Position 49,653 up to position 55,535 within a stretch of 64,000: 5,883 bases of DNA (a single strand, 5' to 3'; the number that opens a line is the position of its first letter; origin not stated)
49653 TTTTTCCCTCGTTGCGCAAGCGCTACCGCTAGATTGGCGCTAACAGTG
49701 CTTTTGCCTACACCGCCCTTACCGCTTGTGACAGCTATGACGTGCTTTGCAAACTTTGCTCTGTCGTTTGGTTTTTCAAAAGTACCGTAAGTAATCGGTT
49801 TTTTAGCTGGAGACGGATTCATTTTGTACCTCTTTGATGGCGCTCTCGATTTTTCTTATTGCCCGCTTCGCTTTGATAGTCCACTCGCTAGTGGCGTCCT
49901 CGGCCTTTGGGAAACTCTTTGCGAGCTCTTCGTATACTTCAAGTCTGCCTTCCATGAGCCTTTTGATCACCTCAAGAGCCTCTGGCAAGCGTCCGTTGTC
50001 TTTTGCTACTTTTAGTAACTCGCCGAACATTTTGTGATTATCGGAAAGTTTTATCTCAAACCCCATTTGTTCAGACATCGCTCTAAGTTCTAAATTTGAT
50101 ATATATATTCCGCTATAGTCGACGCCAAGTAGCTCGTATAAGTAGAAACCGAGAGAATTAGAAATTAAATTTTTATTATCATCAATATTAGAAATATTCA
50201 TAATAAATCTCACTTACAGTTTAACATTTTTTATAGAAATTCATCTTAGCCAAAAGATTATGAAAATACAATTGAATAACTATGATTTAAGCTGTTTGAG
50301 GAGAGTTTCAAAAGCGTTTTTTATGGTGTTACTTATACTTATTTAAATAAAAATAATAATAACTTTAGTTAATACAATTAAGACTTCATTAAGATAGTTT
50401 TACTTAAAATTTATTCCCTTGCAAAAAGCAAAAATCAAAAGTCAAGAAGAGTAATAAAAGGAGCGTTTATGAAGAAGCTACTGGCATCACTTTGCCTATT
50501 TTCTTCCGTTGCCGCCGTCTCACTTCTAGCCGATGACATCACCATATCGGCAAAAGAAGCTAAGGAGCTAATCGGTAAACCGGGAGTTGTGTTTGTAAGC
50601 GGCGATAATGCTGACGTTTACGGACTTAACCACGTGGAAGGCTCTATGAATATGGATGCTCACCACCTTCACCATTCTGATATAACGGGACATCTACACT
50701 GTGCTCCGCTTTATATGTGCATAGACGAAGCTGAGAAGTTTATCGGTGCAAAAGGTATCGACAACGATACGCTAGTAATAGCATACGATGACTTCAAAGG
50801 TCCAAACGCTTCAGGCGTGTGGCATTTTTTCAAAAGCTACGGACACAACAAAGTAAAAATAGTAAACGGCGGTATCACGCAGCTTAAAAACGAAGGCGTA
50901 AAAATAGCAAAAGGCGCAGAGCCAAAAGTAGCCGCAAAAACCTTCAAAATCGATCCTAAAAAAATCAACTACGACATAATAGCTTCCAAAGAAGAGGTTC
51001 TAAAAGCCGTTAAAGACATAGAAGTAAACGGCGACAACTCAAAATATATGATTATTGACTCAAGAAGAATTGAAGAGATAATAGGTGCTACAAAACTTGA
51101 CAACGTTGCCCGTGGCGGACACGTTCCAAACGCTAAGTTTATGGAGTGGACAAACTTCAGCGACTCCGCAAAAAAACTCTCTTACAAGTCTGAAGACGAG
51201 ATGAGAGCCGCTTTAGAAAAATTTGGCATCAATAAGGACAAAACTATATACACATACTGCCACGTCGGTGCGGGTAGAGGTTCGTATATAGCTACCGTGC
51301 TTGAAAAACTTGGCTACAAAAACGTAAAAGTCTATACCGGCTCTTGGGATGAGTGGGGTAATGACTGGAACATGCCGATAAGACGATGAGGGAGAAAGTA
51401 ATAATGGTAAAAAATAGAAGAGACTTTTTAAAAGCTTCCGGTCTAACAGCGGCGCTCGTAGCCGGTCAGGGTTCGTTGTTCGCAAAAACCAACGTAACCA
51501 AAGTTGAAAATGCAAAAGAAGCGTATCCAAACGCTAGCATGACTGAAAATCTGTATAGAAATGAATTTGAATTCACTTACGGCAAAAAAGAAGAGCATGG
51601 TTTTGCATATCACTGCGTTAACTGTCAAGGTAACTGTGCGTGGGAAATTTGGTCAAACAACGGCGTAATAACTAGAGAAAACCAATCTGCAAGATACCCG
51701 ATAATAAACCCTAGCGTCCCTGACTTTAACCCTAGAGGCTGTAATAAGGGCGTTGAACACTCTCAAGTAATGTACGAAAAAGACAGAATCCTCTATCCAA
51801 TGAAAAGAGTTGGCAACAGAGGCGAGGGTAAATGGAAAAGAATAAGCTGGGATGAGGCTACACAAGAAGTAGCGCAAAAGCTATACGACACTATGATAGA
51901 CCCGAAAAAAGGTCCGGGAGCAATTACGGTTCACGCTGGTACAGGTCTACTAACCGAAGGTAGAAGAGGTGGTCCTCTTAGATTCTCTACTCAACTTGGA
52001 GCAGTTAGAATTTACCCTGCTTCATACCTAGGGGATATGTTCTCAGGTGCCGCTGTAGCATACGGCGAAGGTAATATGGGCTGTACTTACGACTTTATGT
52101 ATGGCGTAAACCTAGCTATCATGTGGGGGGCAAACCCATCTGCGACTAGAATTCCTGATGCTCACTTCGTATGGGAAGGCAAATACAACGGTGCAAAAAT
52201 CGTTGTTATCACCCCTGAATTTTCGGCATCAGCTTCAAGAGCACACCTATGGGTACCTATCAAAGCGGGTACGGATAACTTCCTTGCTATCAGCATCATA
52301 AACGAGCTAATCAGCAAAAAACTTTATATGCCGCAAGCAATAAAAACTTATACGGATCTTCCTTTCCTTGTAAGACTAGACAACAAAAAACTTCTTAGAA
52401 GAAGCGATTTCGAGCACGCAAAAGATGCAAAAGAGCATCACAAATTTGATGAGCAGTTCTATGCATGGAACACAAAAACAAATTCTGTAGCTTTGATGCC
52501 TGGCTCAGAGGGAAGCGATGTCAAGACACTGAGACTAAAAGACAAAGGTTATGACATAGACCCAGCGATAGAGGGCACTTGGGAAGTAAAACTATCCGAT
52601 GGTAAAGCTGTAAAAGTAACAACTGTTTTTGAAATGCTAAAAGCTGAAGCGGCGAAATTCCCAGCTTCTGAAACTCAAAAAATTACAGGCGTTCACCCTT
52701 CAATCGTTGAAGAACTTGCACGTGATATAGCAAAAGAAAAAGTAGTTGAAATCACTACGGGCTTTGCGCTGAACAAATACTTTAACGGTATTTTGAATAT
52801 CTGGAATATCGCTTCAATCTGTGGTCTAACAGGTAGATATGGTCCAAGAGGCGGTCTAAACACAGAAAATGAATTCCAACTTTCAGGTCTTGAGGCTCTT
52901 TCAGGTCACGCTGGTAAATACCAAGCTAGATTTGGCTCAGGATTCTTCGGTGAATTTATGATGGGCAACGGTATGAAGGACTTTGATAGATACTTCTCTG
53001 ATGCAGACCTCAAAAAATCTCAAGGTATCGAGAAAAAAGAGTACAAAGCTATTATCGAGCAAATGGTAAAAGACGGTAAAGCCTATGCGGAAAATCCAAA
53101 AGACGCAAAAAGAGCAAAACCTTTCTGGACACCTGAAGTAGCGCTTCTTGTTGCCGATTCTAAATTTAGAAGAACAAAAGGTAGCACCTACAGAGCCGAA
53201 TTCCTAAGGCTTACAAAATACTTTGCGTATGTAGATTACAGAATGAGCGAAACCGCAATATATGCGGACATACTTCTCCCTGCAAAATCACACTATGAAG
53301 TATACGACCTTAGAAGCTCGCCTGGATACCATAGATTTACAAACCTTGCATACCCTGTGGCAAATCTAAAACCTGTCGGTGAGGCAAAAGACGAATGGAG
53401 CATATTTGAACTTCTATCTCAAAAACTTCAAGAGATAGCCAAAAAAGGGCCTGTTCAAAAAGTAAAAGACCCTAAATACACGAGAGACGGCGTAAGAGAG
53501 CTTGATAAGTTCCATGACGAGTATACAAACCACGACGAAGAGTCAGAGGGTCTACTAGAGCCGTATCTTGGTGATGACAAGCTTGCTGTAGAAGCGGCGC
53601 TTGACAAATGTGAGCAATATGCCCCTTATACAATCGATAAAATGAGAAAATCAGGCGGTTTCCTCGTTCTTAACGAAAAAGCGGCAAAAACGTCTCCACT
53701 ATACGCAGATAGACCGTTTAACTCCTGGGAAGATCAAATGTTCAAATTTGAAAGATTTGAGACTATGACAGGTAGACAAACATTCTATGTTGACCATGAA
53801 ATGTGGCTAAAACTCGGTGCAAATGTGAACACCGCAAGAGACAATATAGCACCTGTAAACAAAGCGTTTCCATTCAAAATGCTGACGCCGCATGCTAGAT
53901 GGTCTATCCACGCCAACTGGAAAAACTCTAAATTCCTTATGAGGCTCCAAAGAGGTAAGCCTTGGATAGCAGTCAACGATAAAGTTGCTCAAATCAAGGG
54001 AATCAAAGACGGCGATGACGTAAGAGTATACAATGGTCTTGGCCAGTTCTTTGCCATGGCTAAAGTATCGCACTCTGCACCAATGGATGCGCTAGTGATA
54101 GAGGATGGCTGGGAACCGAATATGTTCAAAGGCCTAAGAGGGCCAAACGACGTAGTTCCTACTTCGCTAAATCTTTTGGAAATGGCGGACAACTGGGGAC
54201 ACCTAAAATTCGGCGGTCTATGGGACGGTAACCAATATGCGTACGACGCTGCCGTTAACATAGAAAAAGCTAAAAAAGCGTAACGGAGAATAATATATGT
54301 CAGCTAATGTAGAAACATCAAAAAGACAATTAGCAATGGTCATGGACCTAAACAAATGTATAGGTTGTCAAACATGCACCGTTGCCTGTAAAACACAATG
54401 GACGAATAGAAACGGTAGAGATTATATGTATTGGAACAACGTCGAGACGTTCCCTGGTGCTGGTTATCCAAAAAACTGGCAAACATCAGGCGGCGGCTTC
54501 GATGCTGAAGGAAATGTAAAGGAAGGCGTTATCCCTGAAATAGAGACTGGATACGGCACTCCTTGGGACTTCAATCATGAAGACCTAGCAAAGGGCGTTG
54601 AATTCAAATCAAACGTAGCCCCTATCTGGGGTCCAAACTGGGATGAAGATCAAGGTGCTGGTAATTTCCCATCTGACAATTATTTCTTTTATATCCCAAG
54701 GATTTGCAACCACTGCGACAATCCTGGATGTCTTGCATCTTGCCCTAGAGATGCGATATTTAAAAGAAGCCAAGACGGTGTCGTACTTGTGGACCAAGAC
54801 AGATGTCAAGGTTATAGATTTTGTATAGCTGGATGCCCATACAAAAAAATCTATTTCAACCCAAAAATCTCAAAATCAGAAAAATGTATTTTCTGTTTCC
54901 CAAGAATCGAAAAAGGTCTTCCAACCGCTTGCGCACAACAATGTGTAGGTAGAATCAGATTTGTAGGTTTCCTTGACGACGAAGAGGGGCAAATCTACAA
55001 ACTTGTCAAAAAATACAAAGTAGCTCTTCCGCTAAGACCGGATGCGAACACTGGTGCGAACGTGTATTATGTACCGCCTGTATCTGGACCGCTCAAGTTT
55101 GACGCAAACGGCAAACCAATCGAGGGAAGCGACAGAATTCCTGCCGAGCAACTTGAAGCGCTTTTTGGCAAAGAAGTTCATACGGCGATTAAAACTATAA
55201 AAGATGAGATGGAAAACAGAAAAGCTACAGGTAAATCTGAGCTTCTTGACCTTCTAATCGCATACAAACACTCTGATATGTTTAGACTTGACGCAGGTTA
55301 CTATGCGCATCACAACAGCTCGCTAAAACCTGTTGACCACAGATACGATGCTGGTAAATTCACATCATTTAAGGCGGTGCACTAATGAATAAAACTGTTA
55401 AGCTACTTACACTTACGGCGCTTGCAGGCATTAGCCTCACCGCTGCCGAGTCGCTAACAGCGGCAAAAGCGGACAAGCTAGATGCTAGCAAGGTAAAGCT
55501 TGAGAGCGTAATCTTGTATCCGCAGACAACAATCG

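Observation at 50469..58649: Seven-gene periplasmic type II (NarG/Ser/Ebd-clade) molybdoenzyme operon of unknown substrate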

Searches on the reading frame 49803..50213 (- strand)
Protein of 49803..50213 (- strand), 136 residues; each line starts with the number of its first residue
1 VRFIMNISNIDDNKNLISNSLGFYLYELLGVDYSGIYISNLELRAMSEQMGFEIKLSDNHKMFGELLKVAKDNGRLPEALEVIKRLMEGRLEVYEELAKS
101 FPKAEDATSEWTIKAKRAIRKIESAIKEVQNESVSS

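Call 15: search_protein_families(library=pfam, proteins=[window:49803-50213:-], max_evalue=0.001)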
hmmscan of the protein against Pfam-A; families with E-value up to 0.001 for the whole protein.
window:49803-50213:- (136 aa): 0 families

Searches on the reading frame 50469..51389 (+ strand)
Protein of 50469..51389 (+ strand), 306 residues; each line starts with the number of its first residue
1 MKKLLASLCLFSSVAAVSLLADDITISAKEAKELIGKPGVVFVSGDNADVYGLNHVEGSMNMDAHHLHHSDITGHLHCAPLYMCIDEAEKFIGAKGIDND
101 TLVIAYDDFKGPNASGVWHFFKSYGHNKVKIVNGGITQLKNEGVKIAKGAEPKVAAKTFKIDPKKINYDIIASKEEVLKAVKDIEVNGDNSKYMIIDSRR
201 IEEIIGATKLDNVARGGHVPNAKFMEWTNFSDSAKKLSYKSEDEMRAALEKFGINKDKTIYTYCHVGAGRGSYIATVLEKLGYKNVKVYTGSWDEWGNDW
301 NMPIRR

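Call 4: search_protein_families(library=pfam, proteins=[window:50469-51389:+], max_evalue=0.01)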
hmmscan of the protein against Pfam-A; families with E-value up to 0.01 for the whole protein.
window:50469-51389:+ (306 aa): 1 family
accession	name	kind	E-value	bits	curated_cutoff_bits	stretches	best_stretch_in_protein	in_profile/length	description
PF00581.25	Rhodanese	-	2.8e-26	92.4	22.2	2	189-298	10-101/102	Rhodanese-like domain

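Call 5: search_protein_families(library=ncbifam, proteins=[window:50469-51389:+], max_evalue=0.01)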
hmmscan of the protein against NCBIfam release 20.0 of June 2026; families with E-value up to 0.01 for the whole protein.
window:50469-51389:+ (306 aa): 6 families
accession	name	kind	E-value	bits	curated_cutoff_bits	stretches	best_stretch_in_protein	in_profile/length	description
NF008557.0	PRK11493.1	equivalog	4.6e-22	78.4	250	1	48-305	39-278/281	3-mercaptopyruvate sulfurtransferase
NF040901.1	SeO3_TeO2_ExtH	equivalog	2.5e-13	49.8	200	1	47-297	77-347/430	selenite/tellurite reduction operon rhodanese-like protein ExtH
NF045521.1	rhoda_near_glyco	subfamily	2.3e-06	27.5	145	1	235-299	52-111/144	rhodanese homology domain-containing protein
NF006444.0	PRK08762.1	equivalog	2.1e-05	23.4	449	1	245-298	57-109/387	molybdopterin-synthase adenylyltransferase MoeB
NF041203.1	rhodanese_LYCAU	equivalog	0.00016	21.3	115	1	253-298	72-118/126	rhodanese-related (seleno)protein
NF045694.1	seleno_TsoB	exception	0.0086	14.2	805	0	238-304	93-156/572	rhodanese/DsbD fusion-like selenoprotein TsoB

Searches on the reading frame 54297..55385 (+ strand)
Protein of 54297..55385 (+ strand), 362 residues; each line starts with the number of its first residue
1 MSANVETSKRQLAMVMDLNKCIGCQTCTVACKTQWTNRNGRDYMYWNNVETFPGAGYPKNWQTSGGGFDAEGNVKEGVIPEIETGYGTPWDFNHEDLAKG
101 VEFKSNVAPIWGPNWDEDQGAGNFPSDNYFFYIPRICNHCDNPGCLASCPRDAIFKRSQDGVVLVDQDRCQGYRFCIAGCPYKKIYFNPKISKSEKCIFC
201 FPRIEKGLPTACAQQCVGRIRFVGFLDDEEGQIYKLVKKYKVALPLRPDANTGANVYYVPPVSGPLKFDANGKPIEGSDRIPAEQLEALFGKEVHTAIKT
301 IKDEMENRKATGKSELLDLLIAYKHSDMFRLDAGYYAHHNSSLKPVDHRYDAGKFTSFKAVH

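Call 4: search_protein_families(library=pfam, proteins=[window:54297-55385:+], max_evalue=0.01)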
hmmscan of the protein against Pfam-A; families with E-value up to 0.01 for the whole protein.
window:54297-55385:+ (362 aa): 10 families
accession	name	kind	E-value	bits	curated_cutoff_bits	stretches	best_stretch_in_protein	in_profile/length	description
PF13247.11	Fer4_11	-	7.6e-32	109.9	26.2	1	130-224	3-98/100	4Fe-4S dicluster domain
PF12838.12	Fer4_7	-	2.2e-09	38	27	2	137-183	2-51/52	4Fe-4S dicluster domain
PF13237.11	Fer4_10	-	8.1e-09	35.7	25.5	2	133-181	5-53/53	4Fe-4S dicluster domain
PF12837.12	Fer4_6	-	1.4e-06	28.4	25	1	15-34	3-22/24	4Fe-4S binding domain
PF12797.12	Fer4_2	-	1.5e-05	25.1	24.5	1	13-32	2-21/22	4Fe-4S binding domain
PF14697.11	Fer4_21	-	0.00094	19.7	35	1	137-182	8-53/59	4Fe-4S dicluster domain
PF13187.11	Fer4_9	-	0.0014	19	27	1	20-34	36-50/52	4Fe-4S dicluster domain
PF25160.1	LdpA_Fe-S-bd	-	0.0016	18.7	27.6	1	139-186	4-44/49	LdpA Fe-S cluster-binding domain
PF00037.32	Fer4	-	0.0061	16.8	21.1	1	15-33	2-20/24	4Fe-4S binding domain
PF13459.11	Fer4_15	-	0.0092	17.1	22.4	0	16-35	3-22/66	4Fe-4S single cluster domain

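Call 5: search_protein_families(library=ncbifam, proteins=[window:54297-55385:+], max_evalue=0.01)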
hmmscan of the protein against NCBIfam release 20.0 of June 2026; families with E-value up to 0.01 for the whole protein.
window:54297-55385:+ (362 aa): 49 families (the best 25 are shown)
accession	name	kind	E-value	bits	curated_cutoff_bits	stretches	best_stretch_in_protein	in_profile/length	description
TIGR03478.1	DMSO_red_II_bet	subfamily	2.7e-151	503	480.7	1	9-329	1-321/321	DMSO reductase family type II enzyme, iron-sulfur subunit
NF042979.1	EthbenzDh_ebdB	equivalog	1.1e-117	392.8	740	1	5-329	14-343/354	ethylbenzene dehydrogenase subunit beta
TIGR01660.1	narH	equivalog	1.5e-75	254.5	524.05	3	127-226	173-272/492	nitrate reductase subunit beta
NF011569.0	PRK14993.1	equivalog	1.2e-41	142.8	416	2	132-259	95-222/244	tetrathionate reductase subunit TtrB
NF041715.1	arsenate_red_ArrB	equivalog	1.7e-37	129.2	450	3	119-190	40-109/233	arsenate respiratory reductase iron-sulfur subunit ArrB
NF045797.1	DsrO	equivalog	3.2e-34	118.4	200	1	132-259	98-234/235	sulfate reduction electron transfer complex DsrMKJOP subunit DsrO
TIGR02951.1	DMSO_dmsB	equivalog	3.4e-33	115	214.1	2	94-227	24-154/161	DMSO/selenate family reductase complex B subunit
TIGR03149.1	cyt_nit_nrfC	equivalog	1.9e-29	102.6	377.6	2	121-264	79-221/225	cytochrome c nitrite reductase Fe-S protein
TIGR01582.1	FDH-beta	equivalog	1.3e-23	83.6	334.7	2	135-241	91-197/283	formate dehydrogenase subunit beta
NF008134.0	PRK10882.1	equivalog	3.5e-22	78.9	263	2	125-217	101-199/329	hydrogenase 2 operon protein HybA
NF007382.0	PRK09898.1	equivalog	1.9e-17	63.5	213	1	130-201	116-187/208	ferredoxin-like protein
NF041782.1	mnquin_red_QrcC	equivalog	2.4e-17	63.4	400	2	123-188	52-119/239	menaquinone reductase iron-sulfur cluster-binding subunit QrcC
NF045715.1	sulf_resp_HmcB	equivalog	8.7e-16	57.9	420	1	134-217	104-189/307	sulfate respiration complex iron-sulfur protein HmcB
NF038355.1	FDH3_beta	equivalog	7.7e-12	45.6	240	1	136-200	53-121/180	formate dehydrogenase FDH3 subunit beta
NF045766.1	PhenlGlyoxDHPadI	equivalog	5.7e-11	41.8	700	1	136-216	54-128/443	NADH-dependent phenylglyoxylate dehydrogenase subunit beta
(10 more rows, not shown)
